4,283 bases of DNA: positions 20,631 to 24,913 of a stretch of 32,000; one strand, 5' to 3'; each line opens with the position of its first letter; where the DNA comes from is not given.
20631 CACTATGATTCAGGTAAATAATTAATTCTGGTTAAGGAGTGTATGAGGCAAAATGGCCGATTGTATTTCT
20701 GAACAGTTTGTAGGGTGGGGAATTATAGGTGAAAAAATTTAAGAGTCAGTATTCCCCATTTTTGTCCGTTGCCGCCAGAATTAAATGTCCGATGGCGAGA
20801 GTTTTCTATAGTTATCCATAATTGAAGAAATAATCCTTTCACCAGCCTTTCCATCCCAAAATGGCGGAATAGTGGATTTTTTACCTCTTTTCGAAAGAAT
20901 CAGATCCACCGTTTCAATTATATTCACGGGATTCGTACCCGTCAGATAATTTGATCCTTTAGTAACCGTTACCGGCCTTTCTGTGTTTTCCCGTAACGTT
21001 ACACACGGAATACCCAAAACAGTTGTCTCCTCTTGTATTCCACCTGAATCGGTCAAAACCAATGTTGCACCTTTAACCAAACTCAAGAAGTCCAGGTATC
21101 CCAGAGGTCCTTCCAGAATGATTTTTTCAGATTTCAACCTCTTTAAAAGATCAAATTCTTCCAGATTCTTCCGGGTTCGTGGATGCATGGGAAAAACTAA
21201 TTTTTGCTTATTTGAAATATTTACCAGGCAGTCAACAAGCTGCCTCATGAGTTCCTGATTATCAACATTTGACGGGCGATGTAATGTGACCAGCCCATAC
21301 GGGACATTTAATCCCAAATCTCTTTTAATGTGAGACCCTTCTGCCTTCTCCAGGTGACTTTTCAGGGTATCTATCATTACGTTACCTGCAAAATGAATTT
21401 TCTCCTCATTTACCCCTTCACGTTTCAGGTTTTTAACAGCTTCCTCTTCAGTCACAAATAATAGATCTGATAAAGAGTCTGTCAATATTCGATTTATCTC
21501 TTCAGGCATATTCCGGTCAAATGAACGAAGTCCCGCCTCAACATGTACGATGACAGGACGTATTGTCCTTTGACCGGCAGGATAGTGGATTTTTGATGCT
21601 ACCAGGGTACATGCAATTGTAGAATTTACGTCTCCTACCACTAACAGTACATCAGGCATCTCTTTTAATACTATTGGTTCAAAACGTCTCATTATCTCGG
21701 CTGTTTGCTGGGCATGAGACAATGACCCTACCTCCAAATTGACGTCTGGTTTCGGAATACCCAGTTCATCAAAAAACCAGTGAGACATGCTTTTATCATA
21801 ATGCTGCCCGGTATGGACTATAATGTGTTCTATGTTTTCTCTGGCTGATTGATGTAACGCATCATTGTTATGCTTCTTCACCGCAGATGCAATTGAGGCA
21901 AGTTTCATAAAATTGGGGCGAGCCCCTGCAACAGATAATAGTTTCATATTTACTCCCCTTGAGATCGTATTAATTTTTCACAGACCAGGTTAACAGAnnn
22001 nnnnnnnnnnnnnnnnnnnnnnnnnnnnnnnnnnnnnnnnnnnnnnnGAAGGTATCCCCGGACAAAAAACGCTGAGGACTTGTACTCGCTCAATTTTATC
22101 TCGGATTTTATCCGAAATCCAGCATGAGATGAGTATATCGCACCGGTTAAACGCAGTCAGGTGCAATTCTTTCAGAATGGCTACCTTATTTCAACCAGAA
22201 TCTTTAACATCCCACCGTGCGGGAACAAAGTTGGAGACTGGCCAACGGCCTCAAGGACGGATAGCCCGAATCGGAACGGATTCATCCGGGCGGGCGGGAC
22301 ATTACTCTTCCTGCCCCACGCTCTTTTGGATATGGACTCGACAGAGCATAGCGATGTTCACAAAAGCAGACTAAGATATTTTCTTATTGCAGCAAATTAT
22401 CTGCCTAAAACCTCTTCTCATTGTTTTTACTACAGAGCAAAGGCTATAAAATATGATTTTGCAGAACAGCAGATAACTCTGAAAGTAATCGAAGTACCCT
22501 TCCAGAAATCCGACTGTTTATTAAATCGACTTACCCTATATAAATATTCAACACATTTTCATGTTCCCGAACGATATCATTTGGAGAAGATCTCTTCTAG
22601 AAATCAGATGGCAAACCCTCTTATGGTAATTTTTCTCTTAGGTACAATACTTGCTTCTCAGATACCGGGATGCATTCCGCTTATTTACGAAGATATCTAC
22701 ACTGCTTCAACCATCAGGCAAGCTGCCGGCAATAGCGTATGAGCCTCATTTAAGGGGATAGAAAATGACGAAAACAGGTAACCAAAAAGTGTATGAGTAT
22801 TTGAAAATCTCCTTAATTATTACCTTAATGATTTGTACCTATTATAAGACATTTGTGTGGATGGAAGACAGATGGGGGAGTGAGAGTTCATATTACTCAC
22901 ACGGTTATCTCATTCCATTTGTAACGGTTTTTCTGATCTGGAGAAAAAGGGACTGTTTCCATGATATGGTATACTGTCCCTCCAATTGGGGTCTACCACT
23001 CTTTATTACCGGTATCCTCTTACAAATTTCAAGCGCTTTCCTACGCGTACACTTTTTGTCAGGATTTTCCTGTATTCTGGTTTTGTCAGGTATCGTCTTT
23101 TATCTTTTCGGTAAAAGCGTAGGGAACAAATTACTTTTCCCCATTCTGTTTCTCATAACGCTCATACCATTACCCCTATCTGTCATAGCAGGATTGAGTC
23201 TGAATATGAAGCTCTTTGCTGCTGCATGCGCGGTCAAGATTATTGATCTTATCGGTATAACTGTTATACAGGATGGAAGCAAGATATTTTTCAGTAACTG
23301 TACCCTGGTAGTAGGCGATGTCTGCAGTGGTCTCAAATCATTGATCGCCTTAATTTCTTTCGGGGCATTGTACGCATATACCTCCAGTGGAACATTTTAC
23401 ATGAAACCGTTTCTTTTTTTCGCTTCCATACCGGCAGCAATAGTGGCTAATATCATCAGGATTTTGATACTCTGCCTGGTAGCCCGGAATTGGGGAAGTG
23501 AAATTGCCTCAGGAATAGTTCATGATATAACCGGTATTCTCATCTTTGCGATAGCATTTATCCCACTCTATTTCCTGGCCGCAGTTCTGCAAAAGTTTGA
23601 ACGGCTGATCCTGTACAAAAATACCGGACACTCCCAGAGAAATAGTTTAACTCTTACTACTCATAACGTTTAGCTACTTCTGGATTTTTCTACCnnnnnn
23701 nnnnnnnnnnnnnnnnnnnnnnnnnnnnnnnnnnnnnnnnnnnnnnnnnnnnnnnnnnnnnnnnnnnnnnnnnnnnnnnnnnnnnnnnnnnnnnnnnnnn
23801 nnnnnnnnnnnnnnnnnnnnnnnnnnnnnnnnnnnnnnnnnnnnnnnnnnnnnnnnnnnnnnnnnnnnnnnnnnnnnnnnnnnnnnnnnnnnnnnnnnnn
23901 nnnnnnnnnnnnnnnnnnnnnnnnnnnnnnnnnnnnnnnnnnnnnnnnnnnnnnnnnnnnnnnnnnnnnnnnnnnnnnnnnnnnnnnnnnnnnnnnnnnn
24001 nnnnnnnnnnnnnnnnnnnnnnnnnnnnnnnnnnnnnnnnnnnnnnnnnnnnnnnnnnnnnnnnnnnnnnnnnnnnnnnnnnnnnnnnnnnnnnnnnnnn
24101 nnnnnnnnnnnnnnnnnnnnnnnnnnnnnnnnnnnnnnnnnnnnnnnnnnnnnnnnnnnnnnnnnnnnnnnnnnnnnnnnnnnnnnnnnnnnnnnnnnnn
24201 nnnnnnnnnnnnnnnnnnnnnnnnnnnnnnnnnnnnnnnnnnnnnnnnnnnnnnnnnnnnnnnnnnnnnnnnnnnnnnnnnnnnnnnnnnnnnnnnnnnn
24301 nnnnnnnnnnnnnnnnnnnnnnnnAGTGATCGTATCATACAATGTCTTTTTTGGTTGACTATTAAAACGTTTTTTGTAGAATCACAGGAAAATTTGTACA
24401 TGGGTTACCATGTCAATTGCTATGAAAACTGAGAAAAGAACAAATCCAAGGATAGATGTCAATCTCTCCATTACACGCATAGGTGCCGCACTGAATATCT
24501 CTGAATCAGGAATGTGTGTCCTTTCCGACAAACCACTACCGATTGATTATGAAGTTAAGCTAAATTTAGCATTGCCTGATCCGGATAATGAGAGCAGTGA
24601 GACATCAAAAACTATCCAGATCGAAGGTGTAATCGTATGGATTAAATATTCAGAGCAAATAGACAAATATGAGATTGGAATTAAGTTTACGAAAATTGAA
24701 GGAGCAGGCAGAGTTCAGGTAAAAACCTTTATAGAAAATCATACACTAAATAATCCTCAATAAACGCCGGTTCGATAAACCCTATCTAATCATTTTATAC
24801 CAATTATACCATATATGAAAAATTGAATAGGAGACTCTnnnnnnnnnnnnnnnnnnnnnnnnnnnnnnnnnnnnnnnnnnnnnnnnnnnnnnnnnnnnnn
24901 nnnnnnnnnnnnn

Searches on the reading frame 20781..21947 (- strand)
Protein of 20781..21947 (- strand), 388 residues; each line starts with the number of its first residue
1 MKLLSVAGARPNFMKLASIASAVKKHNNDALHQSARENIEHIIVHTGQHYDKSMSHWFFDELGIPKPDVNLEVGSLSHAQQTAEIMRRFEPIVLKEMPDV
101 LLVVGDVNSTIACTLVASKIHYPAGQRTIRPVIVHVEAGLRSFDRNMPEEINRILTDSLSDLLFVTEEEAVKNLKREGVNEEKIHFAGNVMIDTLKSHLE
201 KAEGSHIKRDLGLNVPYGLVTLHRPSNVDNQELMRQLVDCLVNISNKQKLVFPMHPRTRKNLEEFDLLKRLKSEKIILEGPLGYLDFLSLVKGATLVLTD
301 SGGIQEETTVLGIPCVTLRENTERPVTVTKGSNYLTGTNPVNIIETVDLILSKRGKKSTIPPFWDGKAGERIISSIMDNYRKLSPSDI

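Call 11: search_protein_families(library=pfam, proteins=[window:20781-21947:-])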
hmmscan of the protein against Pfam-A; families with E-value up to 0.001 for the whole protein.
window:20781-21947:- (388 aa): 2 families
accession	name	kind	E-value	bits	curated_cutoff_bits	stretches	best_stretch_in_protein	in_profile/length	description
PF02350.25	Epimerase_2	-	3.1e-103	345.7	30.6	1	35-376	5-346/347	UDP-N-acetylglucosamine 2-epimerase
PF04007.18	DUF354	-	6.4e-05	22.6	22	1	154-358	120-328/349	Protein of unknown function (DUF354)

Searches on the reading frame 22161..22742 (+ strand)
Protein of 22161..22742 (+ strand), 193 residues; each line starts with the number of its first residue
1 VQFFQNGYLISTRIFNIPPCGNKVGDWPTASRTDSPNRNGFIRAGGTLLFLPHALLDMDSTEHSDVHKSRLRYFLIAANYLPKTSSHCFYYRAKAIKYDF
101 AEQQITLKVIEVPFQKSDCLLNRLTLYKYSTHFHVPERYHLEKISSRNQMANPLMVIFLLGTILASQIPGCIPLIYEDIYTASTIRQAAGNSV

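Call 11: search_protein_families(library=pfam, proteins=[window:22161-22742:+])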
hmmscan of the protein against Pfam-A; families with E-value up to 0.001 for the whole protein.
window:22161-22742:+ (193 aa): 0 families

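Call 60: search_protein_families(library=pfam, proteins=[window:22161-22742:+], max_evalue=0.01)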
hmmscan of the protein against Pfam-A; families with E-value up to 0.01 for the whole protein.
window:22161-22742:+ (193 aa): 0 families

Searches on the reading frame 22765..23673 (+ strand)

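Call 12: search_protein_families(library=pfam, proteins=[window:22765-23673:+])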
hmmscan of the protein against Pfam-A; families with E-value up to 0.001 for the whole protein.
window:22765-23673:+ (302 aa): 1 family
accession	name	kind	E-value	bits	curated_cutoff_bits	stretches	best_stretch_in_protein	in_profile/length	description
PF09721.15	Exosortase_EpsH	-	5.2e-55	187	25.7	1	21-274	3-253/254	Transmembrane exosortase (Exosortase_EpsH)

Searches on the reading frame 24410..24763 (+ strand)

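Call 12: search_protein_families(library=pfam, proteins=[window:24410-24763:+])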
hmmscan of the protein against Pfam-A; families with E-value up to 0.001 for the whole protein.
window:24410-24763:+ (117 aa): 1 family
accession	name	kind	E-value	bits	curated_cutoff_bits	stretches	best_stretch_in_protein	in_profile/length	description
PF07238.19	PilZ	-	5.4e-10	40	22.5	1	9-109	2-101/102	PilZ domain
